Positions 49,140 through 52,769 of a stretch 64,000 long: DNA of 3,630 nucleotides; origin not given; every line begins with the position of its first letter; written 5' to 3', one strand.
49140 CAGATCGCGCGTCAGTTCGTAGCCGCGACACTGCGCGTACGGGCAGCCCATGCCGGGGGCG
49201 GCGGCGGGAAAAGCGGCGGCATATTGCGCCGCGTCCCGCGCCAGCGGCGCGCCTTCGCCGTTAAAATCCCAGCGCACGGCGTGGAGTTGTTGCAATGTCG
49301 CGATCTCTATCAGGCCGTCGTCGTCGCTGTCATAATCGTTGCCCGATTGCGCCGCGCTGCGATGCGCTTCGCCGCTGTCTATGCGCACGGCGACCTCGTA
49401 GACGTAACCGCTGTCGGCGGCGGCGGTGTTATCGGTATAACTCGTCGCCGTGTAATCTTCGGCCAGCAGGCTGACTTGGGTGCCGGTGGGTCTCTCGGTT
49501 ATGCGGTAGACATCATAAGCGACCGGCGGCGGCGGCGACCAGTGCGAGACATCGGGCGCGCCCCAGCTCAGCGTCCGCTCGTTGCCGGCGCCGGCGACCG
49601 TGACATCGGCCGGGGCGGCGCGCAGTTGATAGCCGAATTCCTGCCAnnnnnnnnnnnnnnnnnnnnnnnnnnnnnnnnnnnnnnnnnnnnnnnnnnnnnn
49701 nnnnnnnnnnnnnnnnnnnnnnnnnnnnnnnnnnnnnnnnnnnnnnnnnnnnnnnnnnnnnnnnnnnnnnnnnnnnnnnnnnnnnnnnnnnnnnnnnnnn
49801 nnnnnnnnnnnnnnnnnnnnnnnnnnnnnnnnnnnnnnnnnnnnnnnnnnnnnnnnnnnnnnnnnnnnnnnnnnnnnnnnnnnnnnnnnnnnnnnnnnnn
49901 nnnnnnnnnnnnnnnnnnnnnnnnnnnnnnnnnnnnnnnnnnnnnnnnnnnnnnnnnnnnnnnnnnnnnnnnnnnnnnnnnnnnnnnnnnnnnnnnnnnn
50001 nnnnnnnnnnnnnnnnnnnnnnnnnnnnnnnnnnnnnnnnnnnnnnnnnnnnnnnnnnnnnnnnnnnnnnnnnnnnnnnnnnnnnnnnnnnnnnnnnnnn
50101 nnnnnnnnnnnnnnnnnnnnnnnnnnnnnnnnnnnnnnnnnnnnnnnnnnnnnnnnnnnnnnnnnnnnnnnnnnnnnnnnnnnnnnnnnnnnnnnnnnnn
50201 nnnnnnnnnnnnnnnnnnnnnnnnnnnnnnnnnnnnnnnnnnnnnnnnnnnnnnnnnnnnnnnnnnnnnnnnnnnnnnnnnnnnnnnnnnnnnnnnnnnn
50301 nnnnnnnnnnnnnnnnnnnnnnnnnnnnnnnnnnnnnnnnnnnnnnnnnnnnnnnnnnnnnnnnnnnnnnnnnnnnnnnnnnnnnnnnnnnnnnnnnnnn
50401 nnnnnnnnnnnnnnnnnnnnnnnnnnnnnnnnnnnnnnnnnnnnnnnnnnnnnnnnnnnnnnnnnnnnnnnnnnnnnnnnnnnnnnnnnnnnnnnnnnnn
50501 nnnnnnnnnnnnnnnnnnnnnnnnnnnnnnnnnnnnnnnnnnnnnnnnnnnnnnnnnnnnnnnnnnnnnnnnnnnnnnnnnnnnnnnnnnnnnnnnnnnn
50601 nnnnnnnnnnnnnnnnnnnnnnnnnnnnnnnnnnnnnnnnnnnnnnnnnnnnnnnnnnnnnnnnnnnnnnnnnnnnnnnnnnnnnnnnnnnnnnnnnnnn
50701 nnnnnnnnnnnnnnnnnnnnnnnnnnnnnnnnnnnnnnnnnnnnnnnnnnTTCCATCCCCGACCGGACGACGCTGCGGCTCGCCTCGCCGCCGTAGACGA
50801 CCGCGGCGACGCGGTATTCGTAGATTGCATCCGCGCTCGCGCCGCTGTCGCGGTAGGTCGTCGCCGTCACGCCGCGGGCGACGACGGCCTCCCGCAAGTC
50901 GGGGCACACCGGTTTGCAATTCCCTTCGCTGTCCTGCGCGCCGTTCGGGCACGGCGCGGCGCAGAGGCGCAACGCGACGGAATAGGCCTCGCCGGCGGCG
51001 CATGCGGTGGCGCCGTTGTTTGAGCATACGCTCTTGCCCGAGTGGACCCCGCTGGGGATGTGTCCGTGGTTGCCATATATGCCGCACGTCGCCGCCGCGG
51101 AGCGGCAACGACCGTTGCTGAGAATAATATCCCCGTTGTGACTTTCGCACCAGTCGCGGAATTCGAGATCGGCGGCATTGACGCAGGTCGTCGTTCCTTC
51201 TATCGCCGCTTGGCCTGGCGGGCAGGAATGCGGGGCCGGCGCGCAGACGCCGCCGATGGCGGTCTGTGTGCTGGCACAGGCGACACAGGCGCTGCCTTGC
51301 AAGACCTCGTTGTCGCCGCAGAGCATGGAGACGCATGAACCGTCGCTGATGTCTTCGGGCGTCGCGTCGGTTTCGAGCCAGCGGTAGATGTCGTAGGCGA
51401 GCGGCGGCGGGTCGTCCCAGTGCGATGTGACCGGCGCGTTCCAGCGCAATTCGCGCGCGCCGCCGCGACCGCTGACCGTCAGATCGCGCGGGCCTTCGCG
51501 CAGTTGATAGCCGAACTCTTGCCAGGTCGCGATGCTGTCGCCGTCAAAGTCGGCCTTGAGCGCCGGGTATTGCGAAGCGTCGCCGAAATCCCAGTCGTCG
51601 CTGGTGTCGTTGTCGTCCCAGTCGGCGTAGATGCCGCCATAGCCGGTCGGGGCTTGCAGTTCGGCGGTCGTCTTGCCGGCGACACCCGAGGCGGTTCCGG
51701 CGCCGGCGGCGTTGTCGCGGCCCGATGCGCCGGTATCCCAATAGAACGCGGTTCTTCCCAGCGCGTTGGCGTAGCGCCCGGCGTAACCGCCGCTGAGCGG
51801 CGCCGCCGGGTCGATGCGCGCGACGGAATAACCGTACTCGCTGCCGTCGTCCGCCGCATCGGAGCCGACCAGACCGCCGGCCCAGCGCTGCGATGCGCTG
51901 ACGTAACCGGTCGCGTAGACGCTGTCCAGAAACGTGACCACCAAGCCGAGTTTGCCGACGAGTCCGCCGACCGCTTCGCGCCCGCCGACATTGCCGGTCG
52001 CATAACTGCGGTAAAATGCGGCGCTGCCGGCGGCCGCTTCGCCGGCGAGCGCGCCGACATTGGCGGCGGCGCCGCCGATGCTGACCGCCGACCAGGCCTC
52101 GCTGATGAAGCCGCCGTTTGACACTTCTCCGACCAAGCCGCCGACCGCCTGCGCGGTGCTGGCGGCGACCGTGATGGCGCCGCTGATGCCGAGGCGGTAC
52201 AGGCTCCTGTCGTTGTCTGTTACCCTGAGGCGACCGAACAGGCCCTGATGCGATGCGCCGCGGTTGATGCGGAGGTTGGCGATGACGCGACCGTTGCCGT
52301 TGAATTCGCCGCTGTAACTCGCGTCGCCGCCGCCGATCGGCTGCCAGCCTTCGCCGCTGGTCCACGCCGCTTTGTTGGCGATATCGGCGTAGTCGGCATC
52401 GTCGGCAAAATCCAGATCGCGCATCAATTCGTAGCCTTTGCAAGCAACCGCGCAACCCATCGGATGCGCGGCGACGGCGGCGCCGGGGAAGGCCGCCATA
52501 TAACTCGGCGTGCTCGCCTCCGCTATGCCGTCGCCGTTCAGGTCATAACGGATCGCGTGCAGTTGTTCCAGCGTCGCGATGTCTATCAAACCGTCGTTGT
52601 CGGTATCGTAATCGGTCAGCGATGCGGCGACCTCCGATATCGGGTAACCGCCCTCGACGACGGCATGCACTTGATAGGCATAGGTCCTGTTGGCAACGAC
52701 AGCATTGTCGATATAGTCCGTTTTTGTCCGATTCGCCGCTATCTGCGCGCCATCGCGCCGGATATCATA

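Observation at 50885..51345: Unique Cys-rich (~16 Cys in ~150 aa) insertion inside one FN3-like domain of giant protein 2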

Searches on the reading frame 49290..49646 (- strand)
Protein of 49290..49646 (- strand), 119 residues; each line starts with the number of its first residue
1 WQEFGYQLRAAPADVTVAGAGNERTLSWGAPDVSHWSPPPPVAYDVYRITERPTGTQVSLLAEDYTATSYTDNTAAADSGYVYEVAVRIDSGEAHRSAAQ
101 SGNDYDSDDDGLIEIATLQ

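Call 54: find_related_loci(query=A4, collection=genome_contigs, flank=10000)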
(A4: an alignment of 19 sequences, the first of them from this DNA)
Query A4 (119 aa) in genome_contigs; peptide patterns used: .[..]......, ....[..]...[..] (x = any residue, [..] = any of these).
597 stretches matched a pattern (row limit reached: there are more); 32 encode a relative of the query (tblastn E <= 1e-3); 32 distinct loci.
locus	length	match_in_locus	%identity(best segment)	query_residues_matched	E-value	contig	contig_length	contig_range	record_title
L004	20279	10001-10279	47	1-97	4e-23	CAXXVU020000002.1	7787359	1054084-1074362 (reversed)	MAG: Vicinamibacterales bacterium isolate bab29b19-afa8-4b77-beae-9eb7b8b40fcf genome assembly, contig: contig_2, whole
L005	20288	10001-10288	46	1-101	8e-22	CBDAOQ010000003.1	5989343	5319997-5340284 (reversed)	MAG: Candidatus Versatilivorator sp. isolate 6a61018a-c988-4e23-9d40-021d3d713c5d genome assembly, contig: contig_3, who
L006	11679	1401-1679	44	1-97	3e-21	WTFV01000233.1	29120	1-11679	MAG: Acidobacteria bacterium isolate CO36386bin_12 NODE_850_length_29120_cov_20.666988, whole genome shotgun sequence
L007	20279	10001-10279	45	1-98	5e-20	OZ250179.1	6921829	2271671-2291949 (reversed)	MAG: Bryobacterales bacterium isolate bc87f873-21db-41cd-b6f0-d751a7935039 genome assembly, chromosome: 1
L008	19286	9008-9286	44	1-97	1e-19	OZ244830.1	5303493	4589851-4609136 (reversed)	MAG: Candidatus Azophilus sp. isolate 1f4708c2-4886-4a85-b405-f8de5ef5afd3 genome assembly, chromosome: 1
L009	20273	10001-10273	46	1-98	5e-18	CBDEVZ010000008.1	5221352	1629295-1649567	MAG: uncultured Candidatus Binatia bacterium isolate 77b99e23-3f9f-49a3-a4d3-93b2c3db3d2d genome assembly, contig: conti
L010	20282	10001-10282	41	1-97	6e-17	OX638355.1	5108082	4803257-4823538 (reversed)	MAG: Terriglobia bacterium isolate 290eebee-5386-4bec-b87c-7b5c19ab3581 genome assembly, chromosome: 1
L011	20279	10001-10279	42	1-98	6e-17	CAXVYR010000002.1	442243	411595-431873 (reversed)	MAG: Terriglobia bacterium isolate 00cd7bbc-bff0-487f-9545-a217d18c1db4 genome assembly, contig: contig_2, whole genome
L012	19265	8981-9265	39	1-98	2e-16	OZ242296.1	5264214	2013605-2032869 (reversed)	MAG: Candidatus Versatilivorator sp. isolate 70151110-fafd-468e-a177-3adff467d788 genome assembly, chromosome: 1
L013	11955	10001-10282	41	1-97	7e-16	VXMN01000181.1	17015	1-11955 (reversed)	MAG: Acidobacteria bacterium isolate SB0661_bin_38 NODE_2600_length_17015_cov_16.204717, whole genome shotgun sequence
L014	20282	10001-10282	41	1-97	1e-15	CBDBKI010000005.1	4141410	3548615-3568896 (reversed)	MAG: Candidatus Azotimanducaceae bacterium isolate 4e3f4a33-5720-4edb-bbdd-4cf11a4da1b9 genome assembly, contig: contig_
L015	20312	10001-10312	40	1-103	3e-15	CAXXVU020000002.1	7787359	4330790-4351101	MAG: Vicinamibacterales bacterium isolate bab29b19-afa8-4b77-beae-9eb7b8b40fcf genome assembly, contig: contig_2, whole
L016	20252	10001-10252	39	1-97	3e-14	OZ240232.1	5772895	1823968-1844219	MAG: Candidatus Versatilivoraceae bacterium isolate ed3112cf-5d09-4b03-98f8-4139f083c0eb genome assembly, chromosome: 1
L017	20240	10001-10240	42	1-84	4e-14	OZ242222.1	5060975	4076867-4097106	MAG: Candidatus Multivorans sp. isolate 294fb325-5f7d-45f9-a7ea-d7aadbeafeef genome assembly, chromosome: 1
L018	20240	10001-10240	40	1-84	5e-14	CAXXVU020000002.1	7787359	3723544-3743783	MAG: Vicinamibacterales bacterium isolate bab29b19-afa8-4b77-beae-9eb7b8b40fcf genome assembly, contig: contig_2, whole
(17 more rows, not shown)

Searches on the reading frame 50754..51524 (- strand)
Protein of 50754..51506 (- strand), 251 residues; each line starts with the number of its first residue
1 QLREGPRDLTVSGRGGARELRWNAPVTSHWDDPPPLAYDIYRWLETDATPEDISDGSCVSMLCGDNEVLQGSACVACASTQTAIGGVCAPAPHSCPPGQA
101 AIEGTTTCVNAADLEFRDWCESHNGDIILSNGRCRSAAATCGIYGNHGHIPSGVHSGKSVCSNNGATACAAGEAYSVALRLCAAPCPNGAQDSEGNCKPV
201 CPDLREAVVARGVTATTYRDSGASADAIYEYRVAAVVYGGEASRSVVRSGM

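Call 8: search_protein_families(library=pfam, proteins=[window:50754-51506:-], max_evalue=1)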
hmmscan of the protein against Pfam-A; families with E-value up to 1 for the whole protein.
window:50754-51506:- (251 aa): 0 families

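Call 68: predict_structure(alignment_id=A5)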
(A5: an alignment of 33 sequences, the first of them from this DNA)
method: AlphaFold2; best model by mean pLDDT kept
length: 257 residues; sequences in the alignment: 33
mean_pLDDT: 70.7   pTM: 0.51
mean pLDDT of the five models: 70.7, 70.2, 70.0, 69.8, 69.5
residues with pLDDT >= 90: 82; 70-90: 63; 50-70: 54; < 50: 58
segments of 3 or more residues with pLDDT < 50: 132-136, 139-191
pLDDT, mean of each block of 10 residues (from residue 1): 80 96 96 94 96 59 61 72 80 71 78 77 62 47 37 33 31 34 35 67 68 95 96 93 96 90
secondary structure, 60 per line:
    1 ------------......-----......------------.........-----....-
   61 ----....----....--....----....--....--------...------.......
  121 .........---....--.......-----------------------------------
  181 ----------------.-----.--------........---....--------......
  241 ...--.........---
elements in order: E13-18 E24-29 E42-50 H56-59 H65-68 E73-76 E79-82 E87-90 E93-96 E105-107 E114-116 H117-129 E133-136 E139-142 E212-219 E223-226 E235-243 E246-254

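Call 85: search_protein_families(library=pfam, alignment_id=A5, max_evalue=0.1)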
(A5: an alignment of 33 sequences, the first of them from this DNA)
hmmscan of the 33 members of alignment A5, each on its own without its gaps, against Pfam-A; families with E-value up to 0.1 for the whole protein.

A. member 1, seq(257 aa): 0 families

B. families by the number of members that match (of 33 scanned): 9 families
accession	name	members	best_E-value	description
PF18370.7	RGI_lyase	27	4.4e-08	Rhamnogalacturonan I lyases beta-sheet domain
PF00041.27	fn3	5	0.0008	Fibronectin type III domain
PF24043.1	DUF7352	2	0.003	Domain of unknown function (DUF7352)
PF21470.2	BppU-like_C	2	0.052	Minor structural protein 5-like, C-terminal domain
PF09301.15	DUF1970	1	0.035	Domain of unknown function (DUF1970)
PF24107.1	DUF7382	1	0.048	Domain of unknown function (DUF7382)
PF21426.3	GBS104-like_Ig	1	0.049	Tip pilin GBS104-like, Ig-like domain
PF13364.12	BetaGal_ABD2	1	0.057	Beta-galactosidase second all-beta domain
PF14934.11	TMEM254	1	0.073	Transmembrane protein 254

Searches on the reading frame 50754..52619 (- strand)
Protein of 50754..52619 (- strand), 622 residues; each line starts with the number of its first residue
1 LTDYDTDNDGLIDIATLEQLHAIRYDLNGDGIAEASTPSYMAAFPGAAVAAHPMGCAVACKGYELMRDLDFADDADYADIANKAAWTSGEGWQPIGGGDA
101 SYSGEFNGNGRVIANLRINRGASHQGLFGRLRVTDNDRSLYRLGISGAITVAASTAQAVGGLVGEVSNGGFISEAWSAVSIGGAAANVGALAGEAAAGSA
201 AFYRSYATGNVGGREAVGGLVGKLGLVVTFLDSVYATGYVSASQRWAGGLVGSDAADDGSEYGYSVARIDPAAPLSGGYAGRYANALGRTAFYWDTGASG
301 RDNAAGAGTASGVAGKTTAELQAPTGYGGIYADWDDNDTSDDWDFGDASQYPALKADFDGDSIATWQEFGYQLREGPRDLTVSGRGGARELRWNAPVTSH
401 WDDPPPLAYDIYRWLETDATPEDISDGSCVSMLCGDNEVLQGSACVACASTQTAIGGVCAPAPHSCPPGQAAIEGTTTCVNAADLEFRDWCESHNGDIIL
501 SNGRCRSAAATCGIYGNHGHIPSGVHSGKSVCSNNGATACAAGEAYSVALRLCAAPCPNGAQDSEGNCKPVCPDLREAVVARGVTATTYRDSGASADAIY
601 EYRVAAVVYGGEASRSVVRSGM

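Call 8: search_protein_families(library=pfam, proteins=[window:50754-52619:-], max_evalue=1)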
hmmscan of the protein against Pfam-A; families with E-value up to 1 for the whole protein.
window:50754-52619:- (622 aa): 3 families
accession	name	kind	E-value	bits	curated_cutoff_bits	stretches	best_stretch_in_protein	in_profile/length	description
PF13405.12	EF-hand_6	-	0.14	12.4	25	0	4-19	9-24/30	EF-hand domain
PF00036.39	EF-hand_1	-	0.16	12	25.4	0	3-15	8-20/29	EF hand domain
PF13202.12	EF-hand_5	-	0.81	9.7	25.9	0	4-14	8-18/25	EF hand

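Call 18: search_protein_families(library=ncbifam, proteins=[window:50754-52619:-], max_evalue=0.1)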
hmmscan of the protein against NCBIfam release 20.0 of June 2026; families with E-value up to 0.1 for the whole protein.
window:50754-52619:- (622 aa): 0 families
